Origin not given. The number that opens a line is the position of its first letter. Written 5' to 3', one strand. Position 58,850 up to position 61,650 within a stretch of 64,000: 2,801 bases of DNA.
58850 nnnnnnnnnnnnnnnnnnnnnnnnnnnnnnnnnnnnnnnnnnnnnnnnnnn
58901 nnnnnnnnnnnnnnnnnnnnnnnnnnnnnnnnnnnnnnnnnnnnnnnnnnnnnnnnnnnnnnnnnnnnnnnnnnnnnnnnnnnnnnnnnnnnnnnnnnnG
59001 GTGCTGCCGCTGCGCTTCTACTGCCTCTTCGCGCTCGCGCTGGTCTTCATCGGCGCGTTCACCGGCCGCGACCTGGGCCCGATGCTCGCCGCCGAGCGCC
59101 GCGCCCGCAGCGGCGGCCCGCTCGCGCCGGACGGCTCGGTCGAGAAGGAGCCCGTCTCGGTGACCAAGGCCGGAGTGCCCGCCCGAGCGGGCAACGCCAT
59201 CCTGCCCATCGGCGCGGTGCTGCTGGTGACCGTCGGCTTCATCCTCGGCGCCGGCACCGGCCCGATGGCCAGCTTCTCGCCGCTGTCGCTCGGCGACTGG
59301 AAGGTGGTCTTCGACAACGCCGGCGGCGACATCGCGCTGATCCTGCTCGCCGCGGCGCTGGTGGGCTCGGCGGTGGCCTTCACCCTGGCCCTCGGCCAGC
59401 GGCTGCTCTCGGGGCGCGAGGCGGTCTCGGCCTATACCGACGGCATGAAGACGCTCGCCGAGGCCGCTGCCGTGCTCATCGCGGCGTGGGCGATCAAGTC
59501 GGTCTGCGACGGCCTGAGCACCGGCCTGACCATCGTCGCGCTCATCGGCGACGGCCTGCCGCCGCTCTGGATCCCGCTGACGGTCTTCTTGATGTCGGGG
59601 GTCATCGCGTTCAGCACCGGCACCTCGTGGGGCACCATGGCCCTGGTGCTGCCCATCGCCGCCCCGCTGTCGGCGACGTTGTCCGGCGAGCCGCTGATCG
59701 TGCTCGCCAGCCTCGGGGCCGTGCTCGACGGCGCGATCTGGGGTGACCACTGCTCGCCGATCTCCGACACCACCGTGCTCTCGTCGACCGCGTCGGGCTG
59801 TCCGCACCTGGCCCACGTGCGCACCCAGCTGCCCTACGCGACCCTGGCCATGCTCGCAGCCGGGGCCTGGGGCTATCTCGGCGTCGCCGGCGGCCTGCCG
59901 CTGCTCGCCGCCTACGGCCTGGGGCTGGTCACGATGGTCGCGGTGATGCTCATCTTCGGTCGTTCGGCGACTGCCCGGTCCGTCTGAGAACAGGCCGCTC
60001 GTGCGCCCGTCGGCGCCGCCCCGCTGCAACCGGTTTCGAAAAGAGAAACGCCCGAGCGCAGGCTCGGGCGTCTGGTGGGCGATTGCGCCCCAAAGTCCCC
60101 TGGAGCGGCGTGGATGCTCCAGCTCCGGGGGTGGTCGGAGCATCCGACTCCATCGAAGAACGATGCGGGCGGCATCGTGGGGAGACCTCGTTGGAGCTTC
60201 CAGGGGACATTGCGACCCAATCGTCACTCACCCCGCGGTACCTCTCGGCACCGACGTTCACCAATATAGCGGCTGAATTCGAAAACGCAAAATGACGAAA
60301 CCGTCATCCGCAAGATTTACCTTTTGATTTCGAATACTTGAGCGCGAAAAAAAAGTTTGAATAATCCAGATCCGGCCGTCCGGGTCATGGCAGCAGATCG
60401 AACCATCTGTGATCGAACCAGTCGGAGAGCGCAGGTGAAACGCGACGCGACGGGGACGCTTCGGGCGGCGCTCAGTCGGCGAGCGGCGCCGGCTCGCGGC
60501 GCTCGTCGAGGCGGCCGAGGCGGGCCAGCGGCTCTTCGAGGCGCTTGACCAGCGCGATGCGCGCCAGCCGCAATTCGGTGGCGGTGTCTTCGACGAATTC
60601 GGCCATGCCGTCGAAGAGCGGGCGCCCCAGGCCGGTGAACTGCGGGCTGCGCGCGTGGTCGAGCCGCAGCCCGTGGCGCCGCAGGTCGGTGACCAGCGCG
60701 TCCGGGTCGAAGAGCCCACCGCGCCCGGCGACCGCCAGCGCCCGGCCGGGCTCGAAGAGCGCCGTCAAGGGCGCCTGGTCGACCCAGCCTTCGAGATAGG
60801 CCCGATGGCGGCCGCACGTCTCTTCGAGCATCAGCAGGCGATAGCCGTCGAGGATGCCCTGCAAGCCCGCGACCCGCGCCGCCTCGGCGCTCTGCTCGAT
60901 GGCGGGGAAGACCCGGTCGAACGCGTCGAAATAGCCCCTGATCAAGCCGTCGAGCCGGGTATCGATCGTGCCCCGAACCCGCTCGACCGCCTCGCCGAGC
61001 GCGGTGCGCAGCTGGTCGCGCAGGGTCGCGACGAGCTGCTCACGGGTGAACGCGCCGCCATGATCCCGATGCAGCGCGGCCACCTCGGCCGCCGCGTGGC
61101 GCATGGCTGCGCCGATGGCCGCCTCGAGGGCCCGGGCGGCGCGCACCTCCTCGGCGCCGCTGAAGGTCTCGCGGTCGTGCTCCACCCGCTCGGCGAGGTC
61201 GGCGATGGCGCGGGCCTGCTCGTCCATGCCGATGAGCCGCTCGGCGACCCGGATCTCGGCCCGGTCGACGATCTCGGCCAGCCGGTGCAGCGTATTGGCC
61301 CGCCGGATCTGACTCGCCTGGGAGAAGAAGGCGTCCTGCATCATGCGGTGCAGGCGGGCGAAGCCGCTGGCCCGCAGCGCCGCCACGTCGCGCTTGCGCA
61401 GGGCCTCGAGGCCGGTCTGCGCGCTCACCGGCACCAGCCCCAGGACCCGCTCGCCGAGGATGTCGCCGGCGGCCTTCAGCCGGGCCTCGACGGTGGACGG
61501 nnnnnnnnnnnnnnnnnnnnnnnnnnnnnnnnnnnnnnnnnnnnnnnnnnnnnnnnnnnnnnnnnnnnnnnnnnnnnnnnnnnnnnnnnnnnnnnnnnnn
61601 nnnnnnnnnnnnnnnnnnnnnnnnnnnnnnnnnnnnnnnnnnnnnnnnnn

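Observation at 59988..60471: Unusually long, structure-rich, partly AT-rich convergent intergenic region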

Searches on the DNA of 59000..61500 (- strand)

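Call 3: search_rna_families(source=window, start=59000, end=61500, threshold=evalue, max_evalue=10, show_alignments=3)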
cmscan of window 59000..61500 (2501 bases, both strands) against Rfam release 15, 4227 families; matches with E-value up to 10: 5.
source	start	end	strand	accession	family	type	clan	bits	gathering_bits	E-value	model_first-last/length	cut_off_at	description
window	60756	60846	-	RF02226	sX7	Gene; sRNA;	-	18.5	55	1.6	1-95/95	no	Xanthomonas sRNA sX7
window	59171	59194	+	RF01356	CRISPR-DR28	Gene; CRISPR;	-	18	35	8.3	1-24/24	no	CRISPR RNA direct repeat element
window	60047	60088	-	RF01116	Yfr1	Gene; sRNA;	-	15.5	38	8.1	1-59/59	no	Cyanobacterial functional RNA 1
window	60049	60070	+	RF01322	CRISPR-DR9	Gene; CRISPR;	-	15.5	45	8.8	5-26/37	no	CRISPR RNA direct repeat element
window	59453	59539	-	RF00292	snoTBR5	Gene; snRNA; snoRNA; CD-box;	-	14.7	44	5.3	1-94/94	no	Small nucleolar RNA TBR5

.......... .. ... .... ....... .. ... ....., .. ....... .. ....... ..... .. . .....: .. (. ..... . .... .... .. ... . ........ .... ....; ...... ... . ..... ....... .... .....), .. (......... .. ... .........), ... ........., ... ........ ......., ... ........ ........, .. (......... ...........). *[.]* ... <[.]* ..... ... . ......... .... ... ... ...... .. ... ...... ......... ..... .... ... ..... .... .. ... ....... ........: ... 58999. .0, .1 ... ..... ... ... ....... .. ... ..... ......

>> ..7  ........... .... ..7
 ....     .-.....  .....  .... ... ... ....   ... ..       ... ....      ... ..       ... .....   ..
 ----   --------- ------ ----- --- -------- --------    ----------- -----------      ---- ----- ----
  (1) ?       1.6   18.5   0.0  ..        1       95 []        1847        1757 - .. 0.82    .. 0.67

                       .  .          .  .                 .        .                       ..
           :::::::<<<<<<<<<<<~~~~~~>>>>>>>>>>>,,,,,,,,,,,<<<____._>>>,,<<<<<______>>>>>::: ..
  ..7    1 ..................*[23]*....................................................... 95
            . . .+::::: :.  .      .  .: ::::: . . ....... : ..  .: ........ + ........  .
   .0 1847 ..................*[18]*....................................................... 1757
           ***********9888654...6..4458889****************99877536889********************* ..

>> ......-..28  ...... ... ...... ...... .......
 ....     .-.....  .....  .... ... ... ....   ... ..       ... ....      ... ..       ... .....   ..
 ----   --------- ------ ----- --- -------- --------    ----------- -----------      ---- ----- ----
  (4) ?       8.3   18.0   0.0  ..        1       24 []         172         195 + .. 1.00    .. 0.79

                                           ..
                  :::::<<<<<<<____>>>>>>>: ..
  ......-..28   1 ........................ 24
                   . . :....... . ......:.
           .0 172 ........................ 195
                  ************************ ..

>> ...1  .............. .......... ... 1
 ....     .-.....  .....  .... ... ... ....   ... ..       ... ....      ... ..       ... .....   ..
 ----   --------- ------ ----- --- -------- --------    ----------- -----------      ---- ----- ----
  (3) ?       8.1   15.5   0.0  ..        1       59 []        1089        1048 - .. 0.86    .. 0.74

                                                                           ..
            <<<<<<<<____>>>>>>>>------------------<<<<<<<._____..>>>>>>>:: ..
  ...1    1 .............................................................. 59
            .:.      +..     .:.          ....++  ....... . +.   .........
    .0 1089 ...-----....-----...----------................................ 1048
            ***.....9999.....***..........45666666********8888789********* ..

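Call 38: build_rna_model(alignment_id=A4)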
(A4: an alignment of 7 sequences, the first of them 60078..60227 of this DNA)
Model R1 built from alignment A4 (7 sequences, 153 columns); structure: RNAalifold consensus.
model positions 151; base pairs 51; branch points 1; effective number of sequences 0.76; information 0.591 bits per position. Calibrated on 0.2 Mb of random sequence (short: E-values are rough).
structure used (alignment columns):
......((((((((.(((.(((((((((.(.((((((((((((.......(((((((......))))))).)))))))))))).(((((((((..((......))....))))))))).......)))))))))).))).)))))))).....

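Call 39: search_with_rna_model(model_id=R1, sources=[window, L001, L002, L003, L004, L005, L006, L007, L008, L009, L010, L011, L019, L023, L024, L026, L053, L081, L082, L083, L084, L085, L086, L087, L088, L089, L090, L091, L092, L093], max_evalue=1)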
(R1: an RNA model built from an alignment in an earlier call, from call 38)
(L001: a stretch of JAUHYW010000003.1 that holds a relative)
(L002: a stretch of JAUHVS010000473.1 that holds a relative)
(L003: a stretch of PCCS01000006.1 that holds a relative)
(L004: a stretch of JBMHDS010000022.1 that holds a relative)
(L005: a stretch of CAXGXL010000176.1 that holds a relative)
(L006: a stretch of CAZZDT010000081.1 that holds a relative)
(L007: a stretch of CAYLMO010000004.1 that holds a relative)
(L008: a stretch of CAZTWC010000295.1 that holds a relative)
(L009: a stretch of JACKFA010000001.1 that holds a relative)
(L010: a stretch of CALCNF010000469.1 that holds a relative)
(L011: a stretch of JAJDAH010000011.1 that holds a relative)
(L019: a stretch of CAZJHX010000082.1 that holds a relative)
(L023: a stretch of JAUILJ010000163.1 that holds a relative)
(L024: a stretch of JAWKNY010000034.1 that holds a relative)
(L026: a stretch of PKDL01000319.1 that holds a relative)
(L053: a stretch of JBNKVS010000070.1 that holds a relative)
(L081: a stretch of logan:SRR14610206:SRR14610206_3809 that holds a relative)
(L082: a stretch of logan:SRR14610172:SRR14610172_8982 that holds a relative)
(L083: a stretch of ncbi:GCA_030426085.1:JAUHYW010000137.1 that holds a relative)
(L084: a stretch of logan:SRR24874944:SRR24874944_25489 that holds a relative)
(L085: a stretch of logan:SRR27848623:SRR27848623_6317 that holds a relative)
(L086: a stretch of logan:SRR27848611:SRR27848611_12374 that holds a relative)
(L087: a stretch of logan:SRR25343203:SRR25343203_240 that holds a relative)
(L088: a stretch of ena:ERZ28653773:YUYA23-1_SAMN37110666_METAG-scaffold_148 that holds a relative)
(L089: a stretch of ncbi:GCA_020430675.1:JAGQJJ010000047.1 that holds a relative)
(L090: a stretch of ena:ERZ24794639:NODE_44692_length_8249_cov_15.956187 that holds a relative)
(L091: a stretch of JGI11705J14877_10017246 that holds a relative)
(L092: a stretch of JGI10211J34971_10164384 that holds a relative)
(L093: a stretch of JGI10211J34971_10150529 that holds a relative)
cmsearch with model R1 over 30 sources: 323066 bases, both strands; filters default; matches with E-value up to 1: 21.
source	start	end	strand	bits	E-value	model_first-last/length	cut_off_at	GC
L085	5017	5167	+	174.9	6.4e-37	1-151/151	no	0.68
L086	3463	3613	+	174.9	6.4e-37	1-151/151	no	0.68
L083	5327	5477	+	174.6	7.4e-37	1-151/151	no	0.66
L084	5320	5470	+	174.6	7.4e-37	1-151/151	no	0.66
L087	4337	4487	+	173.9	1.1e-36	1-151/151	no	0.71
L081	7353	7502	+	168.6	1.7e-35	1-151/151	no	0.66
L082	7353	7502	+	168.6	1.7e-35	1-151/151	no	0.66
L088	6282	6433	+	165.7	7.7e-35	1-151/151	no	0.69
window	60078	60227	-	165.5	8.4e-35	1-151/151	no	0.65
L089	6369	6517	+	154.5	2.6e-32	1-151/151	no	0.7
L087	4339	4489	-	45.3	1.5e-07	1-151/151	no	0.71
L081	7355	7504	-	42.4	6.6e-07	1-151/151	no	0.66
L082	7355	7504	-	42.4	6.6e-07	1-151/151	no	0.66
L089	6371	6519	-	37.1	1e-05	1-151/151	no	0.69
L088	6284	6435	-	36.2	1.6e-05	1-151/151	no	0.69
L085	5019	5169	-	36.2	1.6e-05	1-151/151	no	0.68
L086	3465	3615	-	36.2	1.6e-05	1-151/151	no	0.68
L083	5329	5479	-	33.6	6.3e-05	1-151/151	no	0.66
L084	5322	5472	-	33.6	6.3e-05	1-151/151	no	0.66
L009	3817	3907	-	16.5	0.48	1-151/151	no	0.75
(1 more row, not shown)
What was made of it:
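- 60078..60227 (-): Conserved three-way-junction core. P2 is the closing stem (60199-60221 with 60082-60104) and carries invariant U.U and G.G mismatches. P3 spans 60147-60197; its internal loop UCUCCCC is at 60179-60185 and its apical loop CCGCCC at 60167-60172. P4 spans 60112-60145; its loop, at 60121-60136, contains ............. The J4/2 junction ACGCCGC is at 60105-60111. Covariance model R1 scores 165.5 bits (E = 8e-35) on the minus strand against 31 bits on the plus strand (calls 38, 39).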

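Call 44: search_with_rna_model(model_id=R1, sources=[L094, L095, L096, L097, L090, L092, L093], max_evalue=10, filters=off)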
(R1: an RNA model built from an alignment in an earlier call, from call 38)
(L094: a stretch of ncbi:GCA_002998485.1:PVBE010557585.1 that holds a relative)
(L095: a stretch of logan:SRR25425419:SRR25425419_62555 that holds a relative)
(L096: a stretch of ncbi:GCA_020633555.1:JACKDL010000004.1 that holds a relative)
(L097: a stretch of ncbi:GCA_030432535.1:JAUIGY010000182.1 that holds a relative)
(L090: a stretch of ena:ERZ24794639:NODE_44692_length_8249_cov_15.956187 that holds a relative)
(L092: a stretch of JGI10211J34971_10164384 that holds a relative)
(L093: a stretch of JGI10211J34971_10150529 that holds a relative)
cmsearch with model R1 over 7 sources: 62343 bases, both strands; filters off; matches with E-value up to 10: 67.
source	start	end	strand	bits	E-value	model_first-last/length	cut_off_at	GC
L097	3637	3788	+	155.1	3.7e-33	1-151/151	no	0.66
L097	3639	3790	-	38.6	8.9e-07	1-151/151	no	0.66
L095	8475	8594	+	17.6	0.053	1-151/151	no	0.69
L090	949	1065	+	14.9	0.21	1-151/151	no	0.68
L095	8478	8595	-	13.9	0.36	1-151/151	no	0.7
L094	12991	13053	-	13.2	0.53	1-151/151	no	0.75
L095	14451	14555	+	12.9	0.59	1-151/151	no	0.7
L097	5413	5463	-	12.3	0.83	31-82/151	no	0.75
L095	707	850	+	12.2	0.87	1-151/151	no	0.65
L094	4319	4446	+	11.6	1.2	1-151/151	no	0.68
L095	13039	13124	-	10.9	1.7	1-151/151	no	0.72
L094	3254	3327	+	10.7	1.9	1-151/151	no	0.72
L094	11880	12000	-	10.6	2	1-151/151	no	0.74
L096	5639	5678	-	10.3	2.3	37-76/151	no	0.77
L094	14284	14370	-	10.2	2.4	1-151/151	no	0.64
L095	2576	2630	-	10.1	2.6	1-151/151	no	0.67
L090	1641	1675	-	10.1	2.7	1-151/151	no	0.74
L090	55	183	+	10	2.7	1-151/151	no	0.68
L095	6106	6199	+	10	2.7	1-151/151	no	0.71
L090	5268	5361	+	9.8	3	1-151/151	no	0.73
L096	6134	6182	+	9.6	3.4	1-151/151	no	0.82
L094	10807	10878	-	9.6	3.4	1-151/151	no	0.76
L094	6595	6698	-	9.4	3.7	1-151/151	no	0.7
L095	7068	7188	+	9.3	3.8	26-128/151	no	0.69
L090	1213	1306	-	9.3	3.9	1-151/151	no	0.72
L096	567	611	+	9.3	4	1-151/151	no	0.71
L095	9137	9195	-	9.2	4.1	1-151/151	no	0.69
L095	2549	2716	+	9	4.5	1-151/151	no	0.68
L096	10057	10100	+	9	4.6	1-151/151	no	0.8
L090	3038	3088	+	8.9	4.8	1-151/151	no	0.82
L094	9409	9484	+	8.8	5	1-151/151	no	0.74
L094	7497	7560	-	8.8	5.1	1-151/151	no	0.73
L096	9554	9648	-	8.8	5.1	1-151/151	no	0.72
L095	8283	8344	+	8.7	5.4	1-151/151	no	0.71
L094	11694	11746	+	8.6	5.6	1-151/151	no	0.68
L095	9803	9971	-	8.6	5.7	1-151/151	no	0.64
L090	6216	6246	+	8.3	6.5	1-151/151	no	0.77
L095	1727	1767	+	8.3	6.7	1-151/151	no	0.51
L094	10221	10298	+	8.3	6.7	1-151/151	no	0.72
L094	1097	1133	-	8.3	6.8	1-151/151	no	0.65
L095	7208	7246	+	8.2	6.9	1-151/151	no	0.72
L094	10487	10551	+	8.2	6.9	1-151/151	no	0.65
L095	13190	13262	+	8.2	7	1-151/151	no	0.71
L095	10059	10185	+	8.2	7.1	1-151/151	no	0.68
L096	8593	8627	-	8.2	7.1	1-151/151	no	0.86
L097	378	496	+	8.1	7.4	1-151/151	no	0.75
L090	837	913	-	8.1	7.4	1-151/151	no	0.68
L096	4884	4940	-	8.1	7.5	1-151/151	no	0.79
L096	3025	3162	-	8.1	7.5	1-151/151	no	0.72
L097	1050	1120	-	8.1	7.5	1-151/151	no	0.75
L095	3353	3399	+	8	7.6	1-151/151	no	0.66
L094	8174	8223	+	8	7.6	1-151/151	no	0.82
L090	427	495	+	8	7.6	1-151/151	no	0.71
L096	5458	5511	-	8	7.7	1-151/151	no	0.81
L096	9165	9219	-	8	7.9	1-151/151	no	0.78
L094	9690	9718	-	7.9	8.1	1-151/151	no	0.72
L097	3216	3259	-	7.9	8.1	1-151/151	no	0.82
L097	2472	2504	+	7.9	8.2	1-151/151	no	0.82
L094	9140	9179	-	7.8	8.4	1-151/151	no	0.65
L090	3748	3816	+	7.8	8.5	1-151/151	no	0.75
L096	4127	4238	-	7.8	8.6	31-122/151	no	0.71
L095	13209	13250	-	7.7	9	1-151/151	no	0.71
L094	13091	13199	-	7.7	9.1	1-151/151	no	0.72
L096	6764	6830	-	7.7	9.1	1-151/151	no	0.76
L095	6925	6997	-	7.6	9.3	1-151/151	no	0.73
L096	6995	7055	+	7.6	9.4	1-151/151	no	0.79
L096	7298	7350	-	7.6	9.8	1-151/151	no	0.75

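Call 52: search_rna_families(source=window, start=60030, end=60270, threshold=evalue, max_evalue=10, show_alignments=4)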
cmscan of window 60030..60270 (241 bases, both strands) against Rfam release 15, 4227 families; matches with E-value up to 10: 6.
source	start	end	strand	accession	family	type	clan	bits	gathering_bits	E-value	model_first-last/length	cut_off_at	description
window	60047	60088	-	RF01116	Yfr1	Gene; sRNA;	-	15.5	38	0.78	1-59/59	no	Cyanobacterial functional RNA 1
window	60049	60070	+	RF01322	CRISPR-DR9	Gene; CRISPR;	-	15.5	45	0.85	5-26/37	no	CRISPR RNA direct repeat element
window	60040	60157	+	RF02832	Scr5676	Gene; sRNA;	-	15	56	1.3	1-130/130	no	Streptomyces RNA 5676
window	60139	60198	+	RF00467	RSV_PBS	Cis-reg;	-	14.7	47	3.3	1-75/75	no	Rous sarcoma virus (RSV) primer binding site (PBS)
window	60036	60073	+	RF02794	Pab19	Gene; snRNA; snoRNA; HACA-box;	-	14.2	55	6.7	1-102/102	no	Pab19 RNA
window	60043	60074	-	RF02702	AgvB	Gene; sRNA;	-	13.1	56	4.7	1-62/62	no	Anti GcvB sRNA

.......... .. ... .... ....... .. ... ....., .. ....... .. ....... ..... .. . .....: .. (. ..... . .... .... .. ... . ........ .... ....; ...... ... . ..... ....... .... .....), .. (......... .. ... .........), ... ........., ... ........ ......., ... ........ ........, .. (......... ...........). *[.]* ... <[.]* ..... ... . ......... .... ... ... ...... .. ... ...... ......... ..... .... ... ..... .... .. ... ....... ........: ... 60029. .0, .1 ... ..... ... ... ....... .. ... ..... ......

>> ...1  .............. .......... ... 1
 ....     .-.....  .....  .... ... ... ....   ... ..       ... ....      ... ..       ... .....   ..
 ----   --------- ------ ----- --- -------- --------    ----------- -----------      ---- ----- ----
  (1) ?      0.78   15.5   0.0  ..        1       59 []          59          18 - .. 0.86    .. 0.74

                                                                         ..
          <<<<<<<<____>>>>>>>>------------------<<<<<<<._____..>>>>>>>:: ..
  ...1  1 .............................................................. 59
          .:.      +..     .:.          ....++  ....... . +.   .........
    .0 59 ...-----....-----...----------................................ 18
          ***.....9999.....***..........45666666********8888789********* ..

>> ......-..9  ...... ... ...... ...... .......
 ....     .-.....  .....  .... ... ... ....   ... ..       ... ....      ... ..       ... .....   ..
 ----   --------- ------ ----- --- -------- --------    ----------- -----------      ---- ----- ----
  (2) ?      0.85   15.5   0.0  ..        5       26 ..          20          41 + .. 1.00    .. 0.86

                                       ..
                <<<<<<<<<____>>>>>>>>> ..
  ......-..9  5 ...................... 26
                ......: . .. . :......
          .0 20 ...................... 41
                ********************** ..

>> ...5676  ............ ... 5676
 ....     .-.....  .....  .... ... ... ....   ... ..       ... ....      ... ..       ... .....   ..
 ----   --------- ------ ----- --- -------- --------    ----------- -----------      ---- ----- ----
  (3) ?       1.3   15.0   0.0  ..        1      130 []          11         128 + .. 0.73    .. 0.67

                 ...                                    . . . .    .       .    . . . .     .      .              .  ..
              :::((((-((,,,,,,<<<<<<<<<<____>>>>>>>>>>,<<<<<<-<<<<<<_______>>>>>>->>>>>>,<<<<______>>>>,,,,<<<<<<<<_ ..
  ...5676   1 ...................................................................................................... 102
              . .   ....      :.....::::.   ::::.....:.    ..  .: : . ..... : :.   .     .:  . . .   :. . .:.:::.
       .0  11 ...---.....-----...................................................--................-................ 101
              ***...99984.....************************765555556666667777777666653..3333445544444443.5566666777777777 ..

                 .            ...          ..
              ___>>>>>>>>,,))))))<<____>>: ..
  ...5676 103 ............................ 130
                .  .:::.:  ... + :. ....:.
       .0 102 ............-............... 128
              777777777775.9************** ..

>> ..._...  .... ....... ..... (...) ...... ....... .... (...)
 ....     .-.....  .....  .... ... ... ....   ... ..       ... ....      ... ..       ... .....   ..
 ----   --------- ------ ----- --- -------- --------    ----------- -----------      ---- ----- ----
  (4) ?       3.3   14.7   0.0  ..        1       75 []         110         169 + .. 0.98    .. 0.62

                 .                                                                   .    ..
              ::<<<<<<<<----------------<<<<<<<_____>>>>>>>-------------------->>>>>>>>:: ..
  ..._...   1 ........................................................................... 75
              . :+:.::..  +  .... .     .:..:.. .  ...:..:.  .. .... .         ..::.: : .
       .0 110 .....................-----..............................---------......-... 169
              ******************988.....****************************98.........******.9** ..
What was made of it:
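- On Any Rfam 15 family (4227 covariance models): At E <= 10 the only matches are 13-18-bit chance hits to the terminator hairpin (calls 3, 52).
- On 6C / C-rich-loop sRNAs: Neither family appears among the hits at E <= 10 (calls 3, 52).
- Closest known: 6C RNA. Different: No sequence or structure match in Rfam, even at E <= 10 (calls 3, 52).
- Closest known: 6S RNA. Different: No 6S model hit at E <= 10 (calls 3, 52).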

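Call 54: search_dna_similar(query=window:59988-60471:-, collection=plasmids, mode=distant, max_rows=8)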
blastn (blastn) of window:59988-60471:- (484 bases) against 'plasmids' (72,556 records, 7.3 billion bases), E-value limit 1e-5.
No match.
